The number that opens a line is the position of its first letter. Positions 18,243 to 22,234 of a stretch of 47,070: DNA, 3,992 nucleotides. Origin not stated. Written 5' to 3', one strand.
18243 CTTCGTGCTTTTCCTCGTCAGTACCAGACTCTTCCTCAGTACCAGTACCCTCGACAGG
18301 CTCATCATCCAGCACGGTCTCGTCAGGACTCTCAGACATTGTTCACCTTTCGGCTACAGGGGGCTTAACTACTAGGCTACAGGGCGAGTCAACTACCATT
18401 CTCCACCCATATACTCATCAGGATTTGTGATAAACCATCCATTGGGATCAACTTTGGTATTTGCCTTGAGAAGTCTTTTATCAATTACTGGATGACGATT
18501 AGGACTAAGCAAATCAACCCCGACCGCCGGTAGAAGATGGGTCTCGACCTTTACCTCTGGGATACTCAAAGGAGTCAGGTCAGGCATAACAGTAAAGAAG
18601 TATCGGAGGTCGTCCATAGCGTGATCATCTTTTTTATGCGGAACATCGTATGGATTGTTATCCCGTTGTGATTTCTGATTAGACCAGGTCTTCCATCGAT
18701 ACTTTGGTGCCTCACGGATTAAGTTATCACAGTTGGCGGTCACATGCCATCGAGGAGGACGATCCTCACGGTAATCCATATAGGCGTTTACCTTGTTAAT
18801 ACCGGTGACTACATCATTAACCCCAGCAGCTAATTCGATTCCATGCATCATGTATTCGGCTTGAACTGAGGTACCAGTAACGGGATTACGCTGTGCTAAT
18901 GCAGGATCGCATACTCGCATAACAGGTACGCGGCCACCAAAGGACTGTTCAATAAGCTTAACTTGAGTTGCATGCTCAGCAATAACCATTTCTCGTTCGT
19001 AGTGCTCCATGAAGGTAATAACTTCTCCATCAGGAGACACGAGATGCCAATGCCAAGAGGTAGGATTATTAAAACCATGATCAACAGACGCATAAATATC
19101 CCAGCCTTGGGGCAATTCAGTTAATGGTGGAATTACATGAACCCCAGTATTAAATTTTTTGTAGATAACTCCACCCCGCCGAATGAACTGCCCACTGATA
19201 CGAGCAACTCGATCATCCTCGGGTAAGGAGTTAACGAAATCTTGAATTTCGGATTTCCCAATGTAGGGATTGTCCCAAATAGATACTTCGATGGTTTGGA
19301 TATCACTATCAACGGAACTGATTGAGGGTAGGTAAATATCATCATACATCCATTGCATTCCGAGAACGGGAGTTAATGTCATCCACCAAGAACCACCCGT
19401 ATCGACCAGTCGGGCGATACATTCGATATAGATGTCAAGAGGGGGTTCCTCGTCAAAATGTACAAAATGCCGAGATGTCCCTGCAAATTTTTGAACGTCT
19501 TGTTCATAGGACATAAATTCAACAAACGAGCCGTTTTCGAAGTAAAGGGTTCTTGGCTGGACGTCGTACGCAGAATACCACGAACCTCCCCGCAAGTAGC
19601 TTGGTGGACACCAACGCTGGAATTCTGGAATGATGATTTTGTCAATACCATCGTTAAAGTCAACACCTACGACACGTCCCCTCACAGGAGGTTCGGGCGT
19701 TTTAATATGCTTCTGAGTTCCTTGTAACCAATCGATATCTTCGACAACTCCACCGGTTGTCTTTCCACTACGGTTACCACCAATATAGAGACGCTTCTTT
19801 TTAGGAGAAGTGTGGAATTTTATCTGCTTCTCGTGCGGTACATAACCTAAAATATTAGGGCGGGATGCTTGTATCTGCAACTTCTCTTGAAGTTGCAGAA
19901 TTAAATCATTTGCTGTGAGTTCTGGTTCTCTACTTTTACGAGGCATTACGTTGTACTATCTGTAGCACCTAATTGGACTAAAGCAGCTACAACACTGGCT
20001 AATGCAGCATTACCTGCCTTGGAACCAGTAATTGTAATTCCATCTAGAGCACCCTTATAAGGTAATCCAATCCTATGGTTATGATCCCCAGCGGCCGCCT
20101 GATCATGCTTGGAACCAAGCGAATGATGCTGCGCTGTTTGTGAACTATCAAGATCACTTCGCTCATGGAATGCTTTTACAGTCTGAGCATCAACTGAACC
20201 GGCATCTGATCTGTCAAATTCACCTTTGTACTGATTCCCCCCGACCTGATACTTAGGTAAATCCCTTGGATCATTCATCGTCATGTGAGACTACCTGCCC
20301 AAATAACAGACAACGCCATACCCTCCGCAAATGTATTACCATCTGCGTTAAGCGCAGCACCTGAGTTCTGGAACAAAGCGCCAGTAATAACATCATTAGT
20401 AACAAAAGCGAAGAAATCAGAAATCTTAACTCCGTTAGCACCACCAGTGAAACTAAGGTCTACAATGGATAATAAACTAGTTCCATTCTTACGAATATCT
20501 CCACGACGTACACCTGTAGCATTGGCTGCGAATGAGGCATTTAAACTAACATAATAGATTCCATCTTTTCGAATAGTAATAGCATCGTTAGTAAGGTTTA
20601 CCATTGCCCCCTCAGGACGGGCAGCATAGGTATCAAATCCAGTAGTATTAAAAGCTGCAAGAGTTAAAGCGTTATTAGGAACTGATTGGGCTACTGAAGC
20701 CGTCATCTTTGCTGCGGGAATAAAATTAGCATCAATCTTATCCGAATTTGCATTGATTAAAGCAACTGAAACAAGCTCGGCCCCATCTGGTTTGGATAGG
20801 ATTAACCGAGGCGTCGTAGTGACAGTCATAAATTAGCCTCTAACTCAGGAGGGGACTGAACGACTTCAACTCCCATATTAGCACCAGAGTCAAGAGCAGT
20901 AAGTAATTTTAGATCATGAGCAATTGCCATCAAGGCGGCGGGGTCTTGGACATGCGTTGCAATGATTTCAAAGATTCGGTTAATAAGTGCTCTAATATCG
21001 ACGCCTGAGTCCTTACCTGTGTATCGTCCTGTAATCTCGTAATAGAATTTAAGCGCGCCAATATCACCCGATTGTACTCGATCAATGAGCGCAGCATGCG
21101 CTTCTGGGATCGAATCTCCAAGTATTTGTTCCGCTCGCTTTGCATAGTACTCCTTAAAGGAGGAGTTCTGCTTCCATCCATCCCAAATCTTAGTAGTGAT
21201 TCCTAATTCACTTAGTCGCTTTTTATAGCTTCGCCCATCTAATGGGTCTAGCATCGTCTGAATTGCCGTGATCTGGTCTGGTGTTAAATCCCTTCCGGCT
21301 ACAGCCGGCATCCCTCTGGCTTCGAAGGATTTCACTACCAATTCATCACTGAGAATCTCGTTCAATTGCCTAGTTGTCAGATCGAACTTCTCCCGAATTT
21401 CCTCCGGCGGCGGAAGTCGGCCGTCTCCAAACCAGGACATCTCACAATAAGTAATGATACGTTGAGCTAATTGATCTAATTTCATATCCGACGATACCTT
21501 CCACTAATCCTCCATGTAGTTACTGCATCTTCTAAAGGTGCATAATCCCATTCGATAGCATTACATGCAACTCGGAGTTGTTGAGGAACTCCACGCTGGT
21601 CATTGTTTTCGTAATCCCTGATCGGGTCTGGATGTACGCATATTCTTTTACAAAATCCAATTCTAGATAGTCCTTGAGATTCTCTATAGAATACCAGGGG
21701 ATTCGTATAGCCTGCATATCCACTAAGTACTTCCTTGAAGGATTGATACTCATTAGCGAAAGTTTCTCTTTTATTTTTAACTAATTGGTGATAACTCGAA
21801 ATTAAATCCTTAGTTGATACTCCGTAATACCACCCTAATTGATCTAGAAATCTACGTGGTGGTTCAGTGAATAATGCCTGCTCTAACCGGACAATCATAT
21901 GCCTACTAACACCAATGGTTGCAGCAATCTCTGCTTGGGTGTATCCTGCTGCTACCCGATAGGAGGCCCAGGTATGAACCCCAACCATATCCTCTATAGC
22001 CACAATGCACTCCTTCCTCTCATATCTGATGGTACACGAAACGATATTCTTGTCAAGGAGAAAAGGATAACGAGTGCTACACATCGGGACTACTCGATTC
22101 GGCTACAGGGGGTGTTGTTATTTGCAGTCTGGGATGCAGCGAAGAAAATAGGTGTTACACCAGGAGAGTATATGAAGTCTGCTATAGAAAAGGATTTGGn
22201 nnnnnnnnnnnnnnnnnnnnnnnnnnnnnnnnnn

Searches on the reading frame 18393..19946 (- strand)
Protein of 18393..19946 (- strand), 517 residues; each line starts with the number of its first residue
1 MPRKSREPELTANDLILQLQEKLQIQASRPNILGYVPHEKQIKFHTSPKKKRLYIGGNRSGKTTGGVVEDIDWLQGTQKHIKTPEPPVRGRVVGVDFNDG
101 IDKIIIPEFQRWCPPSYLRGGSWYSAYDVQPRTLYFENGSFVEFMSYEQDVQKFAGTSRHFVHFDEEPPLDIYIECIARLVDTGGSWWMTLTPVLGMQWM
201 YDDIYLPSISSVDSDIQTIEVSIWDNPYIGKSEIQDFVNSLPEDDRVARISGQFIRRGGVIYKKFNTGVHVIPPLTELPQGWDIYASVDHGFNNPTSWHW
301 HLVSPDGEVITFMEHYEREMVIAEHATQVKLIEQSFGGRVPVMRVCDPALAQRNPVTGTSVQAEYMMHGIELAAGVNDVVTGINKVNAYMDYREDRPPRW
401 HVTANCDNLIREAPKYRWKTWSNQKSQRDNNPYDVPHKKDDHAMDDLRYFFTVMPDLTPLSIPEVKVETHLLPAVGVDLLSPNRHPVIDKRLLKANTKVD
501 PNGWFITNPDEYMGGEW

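Call 10: search_protein_families(library=phrogs, proteins=[window:18393-19946:-])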
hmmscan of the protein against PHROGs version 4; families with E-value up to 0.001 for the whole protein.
window:18393-19946:- (517 aa): 6 families
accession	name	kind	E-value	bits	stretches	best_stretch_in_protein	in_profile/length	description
phrog_2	-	head and packaging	3.3e-26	93.3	1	35-462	264-599/807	terminase large subunit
phrog_31467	-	unknown function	3.6e-15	57.2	1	142-204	169-231/261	-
phrog_10250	-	head and packaging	3e-14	54.3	1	249-452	13-213/228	terminase large subunit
phrog_5653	-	head and packaging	3.1e-14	54.2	1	253-451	2-177/199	terminase large subunit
phrog_6672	-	head and packaging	4.5e-09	37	1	376-451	58-126/145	terminase large subunit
phrog_979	-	head and packaging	0.00044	20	0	15-166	133-272/642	terminase large subunit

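Call 11: search_protein_families(library=pfam, proteins=[window:18393-19946:-])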
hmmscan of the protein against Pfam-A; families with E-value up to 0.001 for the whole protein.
window:18393-19946:- (517 aa): 1 family
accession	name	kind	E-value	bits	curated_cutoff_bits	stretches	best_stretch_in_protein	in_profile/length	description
PF03237.21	Terminase_6N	-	1.2e-07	32.1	22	1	131-265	68-211/215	Terminase large subunit, T4likevirus-type, N-terminal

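Call 20: find_related_loci(query=window:18393-19946:-, collection=viral_contigs, flank=10000)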
Query window:18393-19946:- (517 aa) in viral_contigs; peptide patterns used: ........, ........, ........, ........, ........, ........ (x = any residue, [..] = any of these).
74 stretches matched a pattern; 59 encode a relative of the query (tblastn E <= 1e-3); 59 distinct loci.
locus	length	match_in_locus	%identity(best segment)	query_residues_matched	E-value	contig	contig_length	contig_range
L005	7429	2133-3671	63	2-517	0e+0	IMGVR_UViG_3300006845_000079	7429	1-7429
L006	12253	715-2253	63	2-517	0e+0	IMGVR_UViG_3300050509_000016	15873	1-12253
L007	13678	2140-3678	63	2-517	0e+0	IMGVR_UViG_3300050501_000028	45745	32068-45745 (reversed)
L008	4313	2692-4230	63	2-517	0e+0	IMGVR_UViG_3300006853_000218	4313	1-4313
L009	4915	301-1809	60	6-517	0e+0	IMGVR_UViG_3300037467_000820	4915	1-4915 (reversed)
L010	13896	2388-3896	59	6-517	0e+0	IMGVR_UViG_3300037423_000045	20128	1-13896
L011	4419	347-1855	60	6-517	0e+0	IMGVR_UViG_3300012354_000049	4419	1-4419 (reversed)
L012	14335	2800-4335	55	1-517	0e+0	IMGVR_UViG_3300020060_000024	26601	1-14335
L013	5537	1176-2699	56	1-517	0e+0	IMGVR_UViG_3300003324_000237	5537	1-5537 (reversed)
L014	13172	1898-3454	55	1-517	0e+0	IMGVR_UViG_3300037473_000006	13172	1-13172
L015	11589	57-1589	54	1-517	0e+0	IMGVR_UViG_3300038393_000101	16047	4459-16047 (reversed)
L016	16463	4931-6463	54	1-517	0e+0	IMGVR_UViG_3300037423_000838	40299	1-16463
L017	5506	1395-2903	51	1-517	8e-167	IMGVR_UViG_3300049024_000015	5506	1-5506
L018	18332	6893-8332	53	1-476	1e-163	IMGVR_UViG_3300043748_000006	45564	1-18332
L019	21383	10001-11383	52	1-457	1e-155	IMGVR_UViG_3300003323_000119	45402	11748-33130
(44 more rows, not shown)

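Call 111: search_solved_structures(query=A8, max_evalue=10)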
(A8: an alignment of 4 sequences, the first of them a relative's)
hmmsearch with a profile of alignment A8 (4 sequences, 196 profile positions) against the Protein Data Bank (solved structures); distinct sequences matched with E-value up to 10: 50.
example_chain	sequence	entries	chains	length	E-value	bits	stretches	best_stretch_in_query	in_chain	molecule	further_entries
7ueb_E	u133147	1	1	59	3.5e-05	26.8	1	9-54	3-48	PscE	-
1ku9_A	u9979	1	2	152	0.00015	24.7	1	7-73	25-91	hypothetical protein MJ223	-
2cyy_A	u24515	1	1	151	0.00027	23.8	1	4-82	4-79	Putative HTH-type transcriptional regulator PH1519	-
1ri7_A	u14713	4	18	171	0.00038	23.4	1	4-82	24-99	Putative transcriptional regulator | Putative HTH-type transcriptional regulator PH1519 | Uncharacterized HTH-type transcriptional regulator PH1519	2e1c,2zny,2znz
7wze_Y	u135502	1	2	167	0.0047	19.8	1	4-64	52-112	Uncharacterized HTH-type transcriptional regulator YetL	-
1uly_A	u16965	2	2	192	0.018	17.9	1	3-86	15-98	hypothetical protein PH1932 | hypothetical transcription regulator protein, PH1932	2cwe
1lj9_A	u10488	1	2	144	0.034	17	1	22-86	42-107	transcriptional regulator SlyA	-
8eju_A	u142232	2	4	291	0.04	16.8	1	13-59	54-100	Transcription regulatory protein (Pca regulon)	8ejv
5w1e_A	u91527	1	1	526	0.047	16.5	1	13-51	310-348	Putative transcriptional regulator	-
7fby_A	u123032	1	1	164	0.05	16.5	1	7-65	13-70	Transcriptional regulatory protein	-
9w4v_A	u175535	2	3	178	0.061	16.2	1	7-65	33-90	Uncharacterized HTH-type transcriptional regulator PH0140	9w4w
6aoz_B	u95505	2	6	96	0.067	16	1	69-139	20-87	CASP8-associated protein 2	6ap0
2d1h_A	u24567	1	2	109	0.07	16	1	20-70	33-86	109aa long hypothetical transcriptional regulator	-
2lvs_A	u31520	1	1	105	0.073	15.9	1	7-65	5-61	Putative uncharacterized protein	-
6ano_B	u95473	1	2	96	0.1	15.4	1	69-139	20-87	CASP8-associated protein 2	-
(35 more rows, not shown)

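Call 115: search_dna_similar(query=window:18393-19946:-, collection=phages, mode=protein, max_rows=40, max_evalue=1e-20)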
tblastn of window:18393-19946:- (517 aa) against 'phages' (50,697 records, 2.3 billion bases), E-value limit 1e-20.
Records with a match: 12; places in all: 12; records where one place covers at least 80% of the query: 12.
Best place of each record, by identity: <60% 12.
By first word of the organism name: Arthrobacter 8; Microbacterium 2; Cellulosimicrobium 1; Caudoviricetes 1.
By host as written in the record: Arthrobacter sp. ATCC 21022 8; Microbacterium paraoxydans NRRL B-14843 2; Cellulosimicrobium sp. 1; - 1.
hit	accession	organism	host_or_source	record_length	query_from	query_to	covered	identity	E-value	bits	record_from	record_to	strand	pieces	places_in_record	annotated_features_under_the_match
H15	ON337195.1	Arthrobacter phage Casserole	Arthrobacter sp. ATCC 21022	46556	27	458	84%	46.2%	1e-112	372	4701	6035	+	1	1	10: terminase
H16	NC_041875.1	Arthrobacter phage Jasmine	Arthrobacter sp. ATCC 21022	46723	27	458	84%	46.0%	5e-113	374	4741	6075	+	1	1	11: terminase large subunit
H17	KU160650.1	Arthrobacter phage Jasmine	Arthrobacter sp. ATCC 21022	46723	27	458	84%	46.0%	5e-113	374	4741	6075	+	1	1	11: terminase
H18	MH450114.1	Arthrobacter phage Brad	Arthrobacter sp. ATCC 21022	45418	27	458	84%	45.7%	1e-111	370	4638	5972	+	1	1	10: terminase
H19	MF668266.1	Arthrobacter phage Adat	Arthrobacter sp. ATCC 21022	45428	27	458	84%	45.7%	1e-111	370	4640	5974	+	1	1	terminase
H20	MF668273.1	Arthrobacter phage GurgleFerb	Arthrobacter sp. ATCC 21022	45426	27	458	84%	45.7%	1e-111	370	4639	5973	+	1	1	terminase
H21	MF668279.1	Arthrobacter phage Nellie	Arthrobacter sp. ATCC 21022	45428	27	458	84%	45.7%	1e-111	370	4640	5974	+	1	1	terminase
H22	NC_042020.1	Arthrobacter phage Adat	Arthrobacter sp. ATCC 21022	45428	27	458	84%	45.7%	1e-111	370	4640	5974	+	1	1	terminase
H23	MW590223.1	Cellulosimicrobium phage DS1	Cellulosimicrobium sp.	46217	27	459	84%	41.4%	3e-111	369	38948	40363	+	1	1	hypothetical protein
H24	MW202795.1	Caudoviricetes sp.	Manatee Spring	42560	27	457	83%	40.7%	7e-93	315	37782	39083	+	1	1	large terminase protein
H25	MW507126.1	Microbacterium phage Shocker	Microbacterium paraoxydans NRRL B-14843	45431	28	465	85%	37.5%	1e-83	288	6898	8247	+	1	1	17: terminase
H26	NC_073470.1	Microbacterium phage Shocker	Microbacterium paraoxydans NRRL B-14843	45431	28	465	85%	37.5%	1e-83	288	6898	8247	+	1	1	17: terminase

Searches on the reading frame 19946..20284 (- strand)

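Call 80: search_protein_families(library=pfam, proteins=[window:19946-20284:-], max_evalue=1)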
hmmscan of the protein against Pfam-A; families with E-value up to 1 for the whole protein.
window:19946-20284:- (112 aa): 0 families

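Call 103: search_protein_families(library=phrogs, proteins=[window:19946-20284:-], max_evalue=0.01)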
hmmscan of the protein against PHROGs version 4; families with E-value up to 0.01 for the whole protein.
window:19946-20284:- (112 aa): 2 families
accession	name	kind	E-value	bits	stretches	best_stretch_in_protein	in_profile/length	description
phrog_36468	-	unknown function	2.9e-22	79.7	1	30-112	9-90/91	-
phrog_2826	-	unknown function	0.001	18.8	1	38-71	75-107/536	-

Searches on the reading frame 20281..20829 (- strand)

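Call 80: search_protein_families(library=pfam, proteins=[window:20281-20829:-], max_evalue=1)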
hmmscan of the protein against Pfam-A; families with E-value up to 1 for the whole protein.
window:20281-20829:- (182 aa): 2 families
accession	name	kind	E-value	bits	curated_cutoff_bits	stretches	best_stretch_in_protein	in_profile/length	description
PF18573.7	BclA_C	-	0.00076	19.8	38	1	65-122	22-76/128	BclA C-terminal domain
PF00229.24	TNF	-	0.17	12.3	23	1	76-105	15-44/127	TNF(Tumour Necrosis Factor) family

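Call 103: search_protein_families(library=phrogs, proteins=[window:20281-20829:-], max_evalue=0.01)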
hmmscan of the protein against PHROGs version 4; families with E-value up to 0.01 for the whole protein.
window:20281-20829:- (182 aa): 4 families
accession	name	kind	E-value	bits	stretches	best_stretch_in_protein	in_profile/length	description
phrog_13989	-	head and packaging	2.6e-15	57.1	1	36-178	458-595/597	virion structural protein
phrog_13589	-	unknown function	0.0033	16.4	1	40-169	254-380/1042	-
phrog_746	-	tail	0.0045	16.4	1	39-118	712-792/852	minor tail protein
phrog_737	-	tail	0.0063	16.1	1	44-122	437-515/583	minor tail protein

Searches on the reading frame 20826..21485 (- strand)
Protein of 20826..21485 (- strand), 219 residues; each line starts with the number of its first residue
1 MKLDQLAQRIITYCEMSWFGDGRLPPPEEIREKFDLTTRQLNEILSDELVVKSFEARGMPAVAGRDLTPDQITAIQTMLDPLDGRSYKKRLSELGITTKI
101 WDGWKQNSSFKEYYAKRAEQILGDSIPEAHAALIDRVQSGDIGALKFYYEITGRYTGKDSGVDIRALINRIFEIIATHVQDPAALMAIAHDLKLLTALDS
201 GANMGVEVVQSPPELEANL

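Call 80: search_protein_families(library=pfam, proteins=[window:20826-21485:-], max_evalue=1)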
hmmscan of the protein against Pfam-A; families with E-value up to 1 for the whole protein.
window:20826-21485:- (219 aa): 2 families
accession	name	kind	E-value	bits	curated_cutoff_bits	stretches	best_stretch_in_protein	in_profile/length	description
PF13022.12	HTH_Tnp_1_2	-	3.6e-08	34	27.9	1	67-159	8-103/122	Helix-turn-helix of insertion element transposase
PF19775.4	DUF6261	-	0.071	13.5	27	1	73-120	60-107/154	Family of unknown function (DUF6261)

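Call 96: search_protein_families(library=ncbifam, proteins=[window:20826-21485:-], max_evalue=0.1)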
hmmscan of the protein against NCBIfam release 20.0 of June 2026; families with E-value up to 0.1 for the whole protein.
window:20826-21485:- (219 aa): 1 family
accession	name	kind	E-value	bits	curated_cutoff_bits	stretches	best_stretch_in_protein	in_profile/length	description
NF000240.1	macrolide_MphC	exception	0.073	12.5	550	1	71-128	146-202/299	Mph(C) family macrolide 2'-phosphotransferase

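Call 103: search_protein_families(library=phrogs, proteins=[window:20826-21485:-], max_evalue=0.01)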
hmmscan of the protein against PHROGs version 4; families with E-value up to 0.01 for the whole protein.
window:20826-21485:- (219 aa): 3 families
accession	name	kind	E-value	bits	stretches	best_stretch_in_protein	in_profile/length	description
phrog_33113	-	unknown function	3.3e-12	47.5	1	60-194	126-261/269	-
phrog_24579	-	head and packaging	4.8e-09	37.3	1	64-168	11-116/126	terminase small subunit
phrog_7344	-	head and packaging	0.0074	17.5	0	92-135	36-79/161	terminase small subunit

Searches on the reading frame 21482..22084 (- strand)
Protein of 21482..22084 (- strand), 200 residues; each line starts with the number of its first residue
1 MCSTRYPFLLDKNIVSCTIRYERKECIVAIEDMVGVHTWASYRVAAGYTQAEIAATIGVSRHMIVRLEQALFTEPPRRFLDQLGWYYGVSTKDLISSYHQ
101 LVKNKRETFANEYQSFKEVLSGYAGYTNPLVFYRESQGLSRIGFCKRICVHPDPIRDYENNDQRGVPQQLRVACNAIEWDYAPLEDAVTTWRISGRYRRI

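Call 41: find_homologous_proteins(query=window:21482-22084:-, max_evalue=0.001)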
Query window:21482-22084:- (200 aa): 4 proteins with E <= 0.001 among 115 candidates.
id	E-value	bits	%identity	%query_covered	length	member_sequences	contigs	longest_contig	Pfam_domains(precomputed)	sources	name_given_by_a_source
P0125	4.4e-114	397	100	87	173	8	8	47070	PF01381.29,PF13560.13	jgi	-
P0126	3.2e-82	293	76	83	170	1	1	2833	-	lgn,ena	-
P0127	4.5e-79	283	75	83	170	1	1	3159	-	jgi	jgi:transcriptional regulator with XRE-family HTH domain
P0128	2.7e-76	274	71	82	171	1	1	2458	PF01381.29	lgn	-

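Call 42: find_encoding_contigs(protein=P0126, flank=3500, max_places=3)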
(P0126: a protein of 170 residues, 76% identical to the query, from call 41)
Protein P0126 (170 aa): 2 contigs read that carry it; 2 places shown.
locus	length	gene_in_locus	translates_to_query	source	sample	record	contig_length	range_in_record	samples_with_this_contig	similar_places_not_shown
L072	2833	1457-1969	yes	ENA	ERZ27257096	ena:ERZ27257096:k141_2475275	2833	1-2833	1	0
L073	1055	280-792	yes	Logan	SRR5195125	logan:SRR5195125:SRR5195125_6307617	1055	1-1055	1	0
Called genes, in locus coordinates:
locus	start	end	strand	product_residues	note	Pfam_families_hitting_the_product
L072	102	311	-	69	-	-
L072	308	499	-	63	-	-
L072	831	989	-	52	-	-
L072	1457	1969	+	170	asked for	-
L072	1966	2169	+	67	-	-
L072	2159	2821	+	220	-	-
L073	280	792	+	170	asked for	-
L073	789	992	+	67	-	-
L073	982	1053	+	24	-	?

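Call 43: find_encoding_contigs(protein=P0127, flank=3500, max_places=3)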
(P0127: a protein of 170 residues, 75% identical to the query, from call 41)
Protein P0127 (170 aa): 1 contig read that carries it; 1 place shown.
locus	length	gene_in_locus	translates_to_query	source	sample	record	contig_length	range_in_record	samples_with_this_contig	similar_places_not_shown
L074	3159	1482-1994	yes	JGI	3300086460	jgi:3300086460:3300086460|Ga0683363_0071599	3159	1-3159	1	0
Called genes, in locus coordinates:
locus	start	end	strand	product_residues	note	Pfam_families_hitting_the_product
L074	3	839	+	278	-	?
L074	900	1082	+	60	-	-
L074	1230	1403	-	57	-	-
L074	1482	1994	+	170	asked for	-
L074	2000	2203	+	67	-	-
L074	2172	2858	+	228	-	PF13022:HTH_Tnp_1_2 (weak)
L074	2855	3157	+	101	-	?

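Call 44: find_encoding_contigs(protein=P0128, flank=3500, max_places=3)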
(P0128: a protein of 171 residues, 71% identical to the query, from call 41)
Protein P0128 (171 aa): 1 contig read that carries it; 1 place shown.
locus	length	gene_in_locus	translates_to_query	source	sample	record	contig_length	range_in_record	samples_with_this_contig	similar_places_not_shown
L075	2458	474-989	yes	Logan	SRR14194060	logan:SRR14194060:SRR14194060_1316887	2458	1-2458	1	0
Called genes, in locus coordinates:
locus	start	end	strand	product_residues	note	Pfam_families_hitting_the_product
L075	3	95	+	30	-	?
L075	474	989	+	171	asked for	PF01381:HTH_3 (faint)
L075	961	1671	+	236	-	PF13022:HTH_Tnp_1_2 (weak)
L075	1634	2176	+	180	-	-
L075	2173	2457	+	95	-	?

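Call 80: search_protein_families(library=pfam, proteins=[window:21482-22003:-], max_evalue=1)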
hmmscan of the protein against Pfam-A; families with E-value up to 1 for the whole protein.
window:21482-22003:- (173 aa): 7 families
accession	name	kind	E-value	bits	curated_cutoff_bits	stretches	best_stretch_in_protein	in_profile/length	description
PF13560.12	HTH_31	-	7.8e-10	39.4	27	2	14-64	8-58/64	Helix-turn-helix domain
PF01381.28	HTH_3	-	8.9e-09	35.7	23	2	14-63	3-51/55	Helix-turn-helix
PF12844.13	HTH_19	-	0.00014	22.2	30.2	1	15-71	7-62/64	Helix-turn-helix domain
PF13413.12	HTH_25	-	0.0077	16.5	24.6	1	16-47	6-37/62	Helix-turn-helix domain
PF04545.22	Sigma70_r4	-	0.016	15.1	24.1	1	19-41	19-41/50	Sigma-70, region 4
PF13384.12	HTH_23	-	0.05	13.9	24.6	1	15-35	12-32/50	Homeodomain-like domain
PF09177.16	STX6_10_61_N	-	0.25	12.3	29.4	0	133-163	36-66/99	Syntaxin 6/10/61, N-terminal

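Call 103: search_protein_families(library=phrogs, proteins=[window:21482-22003:-], max_evalue=0.01)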
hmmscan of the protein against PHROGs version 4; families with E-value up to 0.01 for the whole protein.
window:21482-22003:- (173 aa): 7 families
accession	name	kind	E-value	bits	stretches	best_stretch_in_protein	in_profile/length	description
phrog_5823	-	transcription regulation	1.6e-07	31.8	1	13-87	12-85/404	transcriptional regulator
phrog_8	-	transcription regulation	1.1e-05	26.1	1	19-139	88-196/346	transcriptional regulator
phrog_1373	-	transcription regulation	8.6e-05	23.6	0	15-42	71-98/166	transcriptional regulator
phrog_9908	-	DNA, RNA and nucleotide metabolism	0.00021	21.5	1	15-86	21-92/282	DNA binding protein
phrog_6831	-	transcription regulation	0.0004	21.3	1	18-42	16-40/68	transcriptional regulator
phrog_2104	-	unknown function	0.0011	20.1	0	16-42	48-74/103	-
phrog_7241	-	transcription regulation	0.0047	18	0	12-68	66-121/122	transcriptional regulator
